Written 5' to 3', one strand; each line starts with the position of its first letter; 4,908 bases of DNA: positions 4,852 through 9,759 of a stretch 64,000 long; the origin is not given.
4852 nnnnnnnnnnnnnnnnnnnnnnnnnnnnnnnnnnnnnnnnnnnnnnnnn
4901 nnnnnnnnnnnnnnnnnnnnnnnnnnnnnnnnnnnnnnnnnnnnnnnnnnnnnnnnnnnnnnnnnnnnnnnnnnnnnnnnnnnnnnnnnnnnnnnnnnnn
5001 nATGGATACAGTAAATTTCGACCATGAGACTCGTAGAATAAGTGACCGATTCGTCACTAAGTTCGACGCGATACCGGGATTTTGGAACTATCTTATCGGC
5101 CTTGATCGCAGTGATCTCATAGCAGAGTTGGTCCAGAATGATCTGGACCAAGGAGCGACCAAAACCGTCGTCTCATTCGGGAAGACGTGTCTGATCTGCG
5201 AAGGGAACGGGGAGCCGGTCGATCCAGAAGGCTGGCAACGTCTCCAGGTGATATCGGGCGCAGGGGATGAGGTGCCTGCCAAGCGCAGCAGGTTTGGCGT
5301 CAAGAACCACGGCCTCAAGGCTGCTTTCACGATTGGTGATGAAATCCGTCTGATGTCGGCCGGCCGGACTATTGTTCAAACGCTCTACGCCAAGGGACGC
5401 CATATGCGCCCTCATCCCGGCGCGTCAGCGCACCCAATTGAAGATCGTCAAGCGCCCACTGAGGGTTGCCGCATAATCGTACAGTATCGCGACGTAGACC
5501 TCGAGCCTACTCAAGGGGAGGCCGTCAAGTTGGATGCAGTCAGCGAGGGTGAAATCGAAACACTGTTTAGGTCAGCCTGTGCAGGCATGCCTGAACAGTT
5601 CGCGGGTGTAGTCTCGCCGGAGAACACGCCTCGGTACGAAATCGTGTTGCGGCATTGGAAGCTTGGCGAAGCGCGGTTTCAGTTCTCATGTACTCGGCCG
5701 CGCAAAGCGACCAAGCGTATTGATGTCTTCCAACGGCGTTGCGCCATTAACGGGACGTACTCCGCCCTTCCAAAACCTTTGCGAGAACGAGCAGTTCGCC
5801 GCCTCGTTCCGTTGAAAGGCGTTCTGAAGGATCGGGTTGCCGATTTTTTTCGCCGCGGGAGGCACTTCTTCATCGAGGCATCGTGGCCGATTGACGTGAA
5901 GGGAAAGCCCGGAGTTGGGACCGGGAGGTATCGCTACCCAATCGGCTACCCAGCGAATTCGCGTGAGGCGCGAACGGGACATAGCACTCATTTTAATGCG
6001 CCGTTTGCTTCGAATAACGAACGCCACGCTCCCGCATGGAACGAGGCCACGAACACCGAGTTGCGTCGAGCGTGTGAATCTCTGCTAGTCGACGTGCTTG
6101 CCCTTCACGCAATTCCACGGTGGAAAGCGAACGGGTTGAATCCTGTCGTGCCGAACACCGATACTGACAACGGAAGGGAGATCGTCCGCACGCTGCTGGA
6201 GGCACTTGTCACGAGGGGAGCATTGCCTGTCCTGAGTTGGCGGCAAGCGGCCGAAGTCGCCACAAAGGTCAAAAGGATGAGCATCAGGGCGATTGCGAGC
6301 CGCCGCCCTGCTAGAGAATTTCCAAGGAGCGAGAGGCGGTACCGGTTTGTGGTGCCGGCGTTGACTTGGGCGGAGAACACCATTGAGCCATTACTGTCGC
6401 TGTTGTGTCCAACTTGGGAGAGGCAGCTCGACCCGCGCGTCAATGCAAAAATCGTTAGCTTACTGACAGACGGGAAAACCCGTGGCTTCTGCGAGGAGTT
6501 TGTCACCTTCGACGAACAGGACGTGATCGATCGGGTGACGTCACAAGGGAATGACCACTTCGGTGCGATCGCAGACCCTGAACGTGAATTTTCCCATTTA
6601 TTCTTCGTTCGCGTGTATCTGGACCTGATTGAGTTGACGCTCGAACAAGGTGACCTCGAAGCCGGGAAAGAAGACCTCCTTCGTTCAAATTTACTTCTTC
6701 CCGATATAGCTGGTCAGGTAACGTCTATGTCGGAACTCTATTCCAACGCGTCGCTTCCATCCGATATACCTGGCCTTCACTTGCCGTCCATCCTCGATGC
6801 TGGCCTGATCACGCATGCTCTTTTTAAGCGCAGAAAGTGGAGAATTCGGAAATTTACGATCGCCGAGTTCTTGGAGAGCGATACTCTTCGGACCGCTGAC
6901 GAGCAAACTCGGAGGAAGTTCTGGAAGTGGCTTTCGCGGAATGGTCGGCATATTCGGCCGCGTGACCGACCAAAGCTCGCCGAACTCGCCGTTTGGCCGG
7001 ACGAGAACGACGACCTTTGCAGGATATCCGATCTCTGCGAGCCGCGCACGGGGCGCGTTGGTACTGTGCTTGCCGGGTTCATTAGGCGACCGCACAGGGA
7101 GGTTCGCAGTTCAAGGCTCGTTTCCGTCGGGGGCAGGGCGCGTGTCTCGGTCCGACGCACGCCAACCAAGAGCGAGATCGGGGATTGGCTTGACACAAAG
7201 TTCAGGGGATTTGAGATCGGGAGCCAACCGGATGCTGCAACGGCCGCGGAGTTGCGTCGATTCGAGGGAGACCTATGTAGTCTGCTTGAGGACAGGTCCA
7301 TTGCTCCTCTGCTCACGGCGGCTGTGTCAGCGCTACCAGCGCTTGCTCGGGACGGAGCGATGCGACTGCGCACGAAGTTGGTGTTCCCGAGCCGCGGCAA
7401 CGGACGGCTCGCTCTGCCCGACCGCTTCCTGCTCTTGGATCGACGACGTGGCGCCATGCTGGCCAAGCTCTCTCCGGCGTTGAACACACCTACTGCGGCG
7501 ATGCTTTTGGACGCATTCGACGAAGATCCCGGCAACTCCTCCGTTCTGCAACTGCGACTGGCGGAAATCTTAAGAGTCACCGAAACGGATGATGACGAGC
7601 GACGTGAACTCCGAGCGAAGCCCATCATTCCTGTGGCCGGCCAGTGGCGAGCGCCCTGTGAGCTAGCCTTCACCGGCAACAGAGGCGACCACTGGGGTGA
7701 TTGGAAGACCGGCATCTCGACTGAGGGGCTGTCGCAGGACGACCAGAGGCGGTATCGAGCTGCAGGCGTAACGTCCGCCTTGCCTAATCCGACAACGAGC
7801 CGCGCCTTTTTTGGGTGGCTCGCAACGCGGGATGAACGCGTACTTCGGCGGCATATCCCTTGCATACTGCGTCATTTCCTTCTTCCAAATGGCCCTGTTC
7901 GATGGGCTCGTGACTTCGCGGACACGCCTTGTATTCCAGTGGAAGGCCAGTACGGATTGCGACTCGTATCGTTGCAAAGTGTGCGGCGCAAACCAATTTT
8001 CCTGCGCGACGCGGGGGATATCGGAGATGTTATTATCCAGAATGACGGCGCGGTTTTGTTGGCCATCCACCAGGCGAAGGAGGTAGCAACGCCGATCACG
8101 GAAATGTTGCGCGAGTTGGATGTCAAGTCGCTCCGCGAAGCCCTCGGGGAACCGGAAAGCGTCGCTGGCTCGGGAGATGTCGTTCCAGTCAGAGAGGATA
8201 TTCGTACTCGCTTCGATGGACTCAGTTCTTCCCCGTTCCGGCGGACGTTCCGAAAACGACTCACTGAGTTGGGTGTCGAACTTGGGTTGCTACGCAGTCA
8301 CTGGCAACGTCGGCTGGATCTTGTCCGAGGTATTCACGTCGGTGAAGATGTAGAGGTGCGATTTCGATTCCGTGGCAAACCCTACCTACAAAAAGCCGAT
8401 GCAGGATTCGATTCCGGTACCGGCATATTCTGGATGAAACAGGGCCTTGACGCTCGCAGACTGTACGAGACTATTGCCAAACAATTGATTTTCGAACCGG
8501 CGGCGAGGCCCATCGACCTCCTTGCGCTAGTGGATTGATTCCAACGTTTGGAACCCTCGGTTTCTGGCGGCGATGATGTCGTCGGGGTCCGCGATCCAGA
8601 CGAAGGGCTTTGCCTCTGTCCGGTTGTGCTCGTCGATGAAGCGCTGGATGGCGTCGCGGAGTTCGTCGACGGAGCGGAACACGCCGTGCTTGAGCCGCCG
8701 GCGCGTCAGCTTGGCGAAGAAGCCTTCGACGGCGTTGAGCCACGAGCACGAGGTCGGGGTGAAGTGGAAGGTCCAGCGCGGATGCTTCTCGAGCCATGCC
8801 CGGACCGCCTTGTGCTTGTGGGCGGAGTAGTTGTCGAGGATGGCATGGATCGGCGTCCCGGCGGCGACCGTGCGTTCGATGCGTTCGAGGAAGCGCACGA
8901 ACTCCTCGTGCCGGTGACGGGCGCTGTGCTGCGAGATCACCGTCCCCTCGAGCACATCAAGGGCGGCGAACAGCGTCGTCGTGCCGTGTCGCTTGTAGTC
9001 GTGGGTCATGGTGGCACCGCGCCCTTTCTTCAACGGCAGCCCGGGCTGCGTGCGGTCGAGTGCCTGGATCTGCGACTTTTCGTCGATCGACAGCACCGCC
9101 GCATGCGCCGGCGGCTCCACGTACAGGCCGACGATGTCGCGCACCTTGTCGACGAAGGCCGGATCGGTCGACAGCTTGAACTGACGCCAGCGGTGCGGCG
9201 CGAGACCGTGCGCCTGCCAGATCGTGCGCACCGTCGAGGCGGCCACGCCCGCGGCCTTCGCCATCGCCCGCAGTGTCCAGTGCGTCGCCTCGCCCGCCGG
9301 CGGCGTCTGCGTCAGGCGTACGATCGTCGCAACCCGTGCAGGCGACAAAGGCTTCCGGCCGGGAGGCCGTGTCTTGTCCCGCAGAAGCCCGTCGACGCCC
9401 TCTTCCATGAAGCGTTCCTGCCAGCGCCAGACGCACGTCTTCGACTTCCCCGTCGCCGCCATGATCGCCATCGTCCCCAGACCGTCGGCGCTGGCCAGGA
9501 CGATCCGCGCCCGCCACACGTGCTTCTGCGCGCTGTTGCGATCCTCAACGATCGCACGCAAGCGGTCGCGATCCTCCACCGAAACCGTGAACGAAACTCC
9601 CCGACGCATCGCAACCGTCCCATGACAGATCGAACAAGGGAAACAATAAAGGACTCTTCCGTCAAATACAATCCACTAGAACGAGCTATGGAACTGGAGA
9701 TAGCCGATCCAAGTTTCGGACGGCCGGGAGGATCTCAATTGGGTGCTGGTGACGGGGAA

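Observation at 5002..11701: A giant GHKL-ATPase to HNH-nuclease gene, split by two IS insertions, reconstructs to a single in-frame ~1,420-aa ORF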

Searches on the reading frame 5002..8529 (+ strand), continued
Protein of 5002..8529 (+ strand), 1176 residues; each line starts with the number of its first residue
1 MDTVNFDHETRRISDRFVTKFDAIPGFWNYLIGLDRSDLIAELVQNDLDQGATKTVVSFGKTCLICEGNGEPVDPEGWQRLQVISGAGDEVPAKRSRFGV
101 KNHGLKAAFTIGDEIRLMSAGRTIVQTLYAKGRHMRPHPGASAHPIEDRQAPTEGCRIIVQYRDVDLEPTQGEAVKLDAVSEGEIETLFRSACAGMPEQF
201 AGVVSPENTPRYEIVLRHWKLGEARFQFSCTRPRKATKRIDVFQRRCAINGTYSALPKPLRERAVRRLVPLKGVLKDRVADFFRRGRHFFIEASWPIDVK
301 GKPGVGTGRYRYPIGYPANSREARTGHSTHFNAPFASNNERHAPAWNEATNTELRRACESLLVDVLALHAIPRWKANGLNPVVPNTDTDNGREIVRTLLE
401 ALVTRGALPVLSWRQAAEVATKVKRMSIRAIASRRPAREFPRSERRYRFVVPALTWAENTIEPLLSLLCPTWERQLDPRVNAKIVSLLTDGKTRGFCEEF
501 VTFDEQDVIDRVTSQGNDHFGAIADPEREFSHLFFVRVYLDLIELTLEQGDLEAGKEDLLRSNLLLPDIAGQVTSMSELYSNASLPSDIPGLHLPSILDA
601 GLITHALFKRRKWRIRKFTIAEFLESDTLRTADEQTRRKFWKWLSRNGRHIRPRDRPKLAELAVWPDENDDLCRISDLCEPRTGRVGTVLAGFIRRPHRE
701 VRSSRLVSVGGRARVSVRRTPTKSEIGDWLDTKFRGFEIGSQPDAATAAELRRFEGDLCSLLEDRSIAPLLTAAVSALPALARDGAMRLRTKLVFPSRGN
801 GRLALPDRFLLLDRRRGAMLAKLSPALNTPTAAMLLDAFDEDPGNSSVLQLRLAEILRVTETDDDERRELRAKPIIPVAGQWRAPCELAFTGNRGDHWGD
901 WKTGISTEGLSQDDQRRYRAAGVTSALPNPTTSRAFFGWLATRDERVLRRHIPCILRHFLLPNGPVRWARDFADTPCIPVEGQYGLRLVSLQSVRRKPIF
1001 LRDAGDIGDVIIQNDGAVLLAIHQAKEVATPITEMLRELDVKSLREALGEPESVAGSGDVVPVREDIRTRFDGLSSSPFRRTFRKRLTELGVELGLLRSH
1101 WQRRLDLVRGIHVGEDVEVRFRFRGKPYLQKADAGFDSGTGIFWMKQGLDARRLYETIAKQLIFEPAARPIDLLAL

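Call 85: search_protein_families(library=pfam, proteins=[L024:11548-12924:-, L025:12215-13075:+, L025:11904-12215:+, L037:12030-13013:-, L032:12572-13867:-, L028:11623-13107:-, L029:10862-11515:+, L034:10939-11676:-, L030:13389-14045:+], max_evalue=0.001)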
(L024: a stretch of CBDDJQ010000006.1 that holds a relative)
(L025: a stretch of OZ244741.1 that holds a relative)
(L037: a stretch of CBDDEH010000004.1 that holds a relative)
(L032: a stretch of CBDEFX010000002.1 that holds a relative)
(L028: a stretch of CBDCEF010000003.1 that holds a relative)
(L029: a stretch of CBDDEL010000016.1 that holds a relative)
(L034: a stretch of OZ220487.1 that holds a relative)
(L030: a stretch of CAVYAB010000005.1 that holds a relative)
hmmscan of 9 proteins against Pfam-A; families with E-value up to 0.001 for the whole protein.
L024:11548-12924:- (458 aa): 2 families
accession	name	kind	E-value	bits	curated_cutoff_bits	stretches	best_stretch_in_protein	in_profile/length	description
PF13701.12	DDE_Tnp_1_4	-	5e-124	414.3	34.7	1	12-450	2-427/435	Transposase DDE domain group 1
PF01609.27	DDE_Tnp_1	-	1.9e-17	64.1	23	1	156-393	6-200/200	Transposase DDE domain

L025:12215-13075:+ (287 aa): 4 families
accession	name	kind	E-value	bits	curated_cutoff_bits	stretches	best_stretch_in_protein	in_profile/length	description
PF00665.32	rve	-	4.5e-25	88.3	32.6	1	120-218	2-102/102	Integrase core domain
PF13333.12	rve_2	-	3.3e-13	50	22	1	225-278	1-53/56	Integrase core domain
PF13276.12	HTH_21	-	4.8e-10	40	28.1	1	42-96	5-60/60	HTH-like domain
PF13683.12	rve_3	-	9e-09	35.4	26.5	1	207-273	2-67/67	Integrase core domain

L025:11904-12215:+ (104 aa): 2 families
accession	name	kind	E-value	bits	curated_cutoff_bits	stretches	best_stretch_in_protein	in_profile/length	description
PF01527.26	HTH_Tnp_1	-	2.1e-13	50.7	24.1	1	7-79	5-75/75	Transposase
PF13518.12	HTH_28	-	2.3e-05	24.8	25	1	13-54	1-41/52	Helix-turn-helix domain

L037:12030-13013:- (327 aa): 5 families
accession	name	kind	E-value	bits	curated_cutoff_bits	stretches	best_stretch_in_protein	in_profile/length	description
PF13683.12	rve_3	-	3.2e-28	97.7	26.5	1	245-310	2-67/67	Integrase core domain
PF00665.32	rve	-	3.7e-20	72.5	32.6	1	159-256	2-102/102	Integrase core domain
PF13276.12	HTH_21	-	5e-14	52.7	28.1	1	86-141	2-59/60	HTH-like domain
PF13358.12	DDE_3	-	4.7e-05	23.7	28.6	1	174-282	32-142/146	DDE superfamily endonuclease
PF24764.1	rva_4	-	0.00097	19.3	26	0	185-237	29-81/194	Integrase core domain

L032:12572-13867:- (431 aa): 2 families
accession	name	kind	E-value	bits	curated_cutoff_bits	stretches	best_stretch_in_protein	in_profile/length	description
PF13701.12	DDE_Tnp_1_4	-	5.2e-60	203.3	34.7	1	6-427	6-433/435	Transposase DDE domain group 1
PF01609.27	DDE_Tnp_1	-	1.1e-12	48.6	23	1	135-366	4-200/200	Transposase DDE domain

L028:11623-13107:- (494 aa): 2 families
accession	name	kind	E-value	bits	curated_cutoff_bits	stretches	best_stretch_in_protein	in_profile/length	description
PF03050.20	DDE_Tnp_IS66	-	3e-30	106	23.1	1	179-455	4-283/284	Transposase IS66 family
PF13005.12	zf-IS66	-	0.00036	21.3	27.3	1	113-157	2-46/46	zinc-finger binding domain of transposase IS66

L029:10862-11515:+ (218 aa): 0 families

L034:10939-11676:- (245 aa): 0 families

L030:13389-14045:+ (219 aa): 0 families

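Call 89: search_protein_families(library=pfam, proteins=[P0149, P0179, P0188, P0197, P0203, P0189], max_evalue=1)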
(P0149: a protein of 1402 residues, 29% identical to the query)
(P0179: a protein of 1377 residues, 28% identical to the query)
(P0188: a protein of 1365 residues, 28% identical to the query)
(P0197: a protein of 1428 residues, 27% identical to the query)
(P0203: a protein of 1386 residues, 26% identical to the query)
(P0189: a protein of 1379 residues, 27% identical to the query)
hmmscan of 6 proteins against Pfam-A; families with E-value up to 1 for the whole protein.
P0149 (1402 aa): 1 family
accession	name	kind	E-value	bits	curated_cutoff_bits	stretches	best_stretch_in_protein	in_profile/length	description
PF02724.19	CDC45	-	0.39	9.4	34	1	1193-1273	124-218/624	CDC45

P0179 (1377 aa): 0 families

P0188 (1365 aa): 1 family
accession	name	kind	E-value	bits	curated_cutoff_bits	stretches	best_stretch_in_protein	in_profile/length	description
PF01844.29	HNH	-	0.15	12.7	21.4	1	1268-1298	12-42/47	HNH endonuclease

P0197 (1428 aa): 0 families

P0203 (1386 aa): 1 family
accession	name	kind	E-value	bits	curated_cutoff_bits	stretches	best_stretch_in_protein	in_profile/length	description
PF01844.29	HNH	-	0.041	14.5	21.4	1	1283-1316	12-45/47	HNH endonuclease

P0189 (1379 aa): 0 families

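Call 90: search_protein_families(library=ncbifam, proteins=[P0149, P0179, P0188, P0197, P0203, P0189], max_evalue=1)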
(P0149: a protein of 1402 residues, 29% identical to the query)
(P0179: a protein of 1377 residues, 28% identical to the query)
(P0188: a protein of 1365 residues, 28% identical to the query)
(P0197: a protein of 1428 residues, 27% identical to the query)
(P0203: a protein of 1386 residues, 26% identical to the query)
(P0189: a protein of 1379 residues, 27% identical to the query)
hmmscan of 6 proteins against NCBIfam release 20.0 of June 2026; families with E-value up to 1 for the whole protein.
P0149 (1402 aa): 1 family
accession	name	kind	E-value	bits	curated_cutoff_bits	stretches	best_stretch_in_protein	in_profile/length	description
NF047352.1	P_loop_sacsin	domain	6.5e-05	23.3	50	1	39-118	2-79/80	sacsin N-terminal ATP-binding-like domain-containing protein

P0179 (1377 aa): 1 family
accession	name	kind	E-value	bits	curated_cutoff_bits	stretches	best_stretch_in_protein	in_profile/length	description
NF047352.1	P_loop_sacsin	domain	0.00054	20.4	50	1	35-111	3-77/80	sacsin N-terminal ATP-binding-like domain-containing protein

P0188 (1365 aa): 1 family
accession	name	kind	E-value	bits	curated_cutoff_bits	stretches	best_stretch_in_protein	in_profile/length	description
NF047352.1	P_loop_sacsin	domain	3.8e-05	24.1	50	1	35-112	3-78/80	sacsin N-terminal ATP-binding-like domain-containing protein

P0197 (1428 aa): 1 family
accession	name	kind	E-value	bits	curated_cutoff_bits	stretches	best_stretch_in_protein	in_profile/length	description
NF047352.1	P_loop_sacsin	domain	0.0012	19.3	50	1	41-116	3-76/80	sacsin N-terminal ATP-binding-like domain-containing protein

P0203 (1386 aa): 2 families
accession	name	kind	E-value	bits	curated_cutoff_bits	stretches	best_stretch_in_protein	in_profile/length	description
NF047352.1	P_loop_sacsin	domain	0.00035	21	50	1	32-110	3-79/80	sacsin N-terminal ATP-binding-like domain-containing protein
NF002208.0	PRK01099.1-3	equivalog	0.072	13.3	57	1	999-1036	7-44/60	DNA-directed RNA polymerase subunit K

P0189 (1379 aa): 1 family
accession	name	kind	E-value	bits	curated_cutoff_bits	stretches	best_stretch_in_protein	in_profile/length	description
NF047352.1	P_loop_sacsin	domain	3.3e-05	24.3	50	1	27-104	2-77/80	sacsin N-terminal ATP-binding-like domain-containing protein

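Call 93: find_related_loci(query=A1, collection=viral_contigs, flank=10000)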
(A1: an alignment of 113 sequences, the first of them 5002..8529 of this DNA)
Query A1 (1176 aa) in viral_contigs; peptide patterns used: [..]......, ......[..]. (x = any residue, [..] = any of these).
47 stretches matched a pattern, but none encodes a relative of the query by tblastn (E <= 1e-3).

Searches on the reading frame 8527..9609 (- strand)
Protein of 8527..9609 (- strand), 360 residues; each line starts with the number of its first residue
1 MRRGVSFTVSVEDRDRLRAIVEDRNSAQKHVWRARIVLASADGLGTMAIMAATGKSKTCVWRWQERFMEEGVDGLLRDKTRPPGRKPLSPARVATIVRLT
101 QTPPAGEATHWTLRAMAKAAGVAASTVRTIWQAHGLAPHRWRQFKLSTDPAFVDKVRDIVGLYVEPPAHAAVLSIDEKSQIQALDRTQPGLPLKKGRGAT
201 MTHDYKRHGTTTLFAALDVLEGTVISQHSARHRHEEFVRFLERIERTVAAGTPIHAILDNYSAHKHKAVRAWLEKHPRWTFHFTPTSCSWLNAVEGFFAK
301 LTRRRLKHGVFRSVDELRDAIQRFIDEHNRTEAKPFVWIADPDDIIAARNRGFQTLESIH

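Call 21: search_protein_families(library=pfam, proteins=[window:8527-9609:-], max_evalue=0.001)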
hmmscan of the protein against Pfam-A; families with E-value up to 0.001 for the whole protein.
window:8527-9609:- (360 aa): 6 families
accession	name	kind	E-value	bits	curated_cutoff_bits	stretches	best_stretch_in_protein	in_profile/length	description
PF13358.12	DDE_3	-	8.7e-23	81.2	28.6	1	172-318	2-146/146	DDE superfamily endonuclease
PF13565.12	HTH_32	-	2.3e-13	50.9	33.7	1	60-131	2-73/73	Homeodomain-like domain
PF13551.12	HTH_29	-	1.2e-11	45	28.1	1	33-91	1-61/64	Winged helix-turn helix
PF13384.12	HTH_23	-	2e-11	43.8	24.6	1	30-76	4-50/50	Homeodomain-like domain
PF13518.12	HTH_28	-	6.6e-07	29.7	25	1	33-82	2-51/52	Helix-turn-helix domain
PF13011.12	LZ_Tnp_IS481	-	0.00015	22.4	22.2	0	51-88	33-69/85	leucine-zipper of insertion element IS481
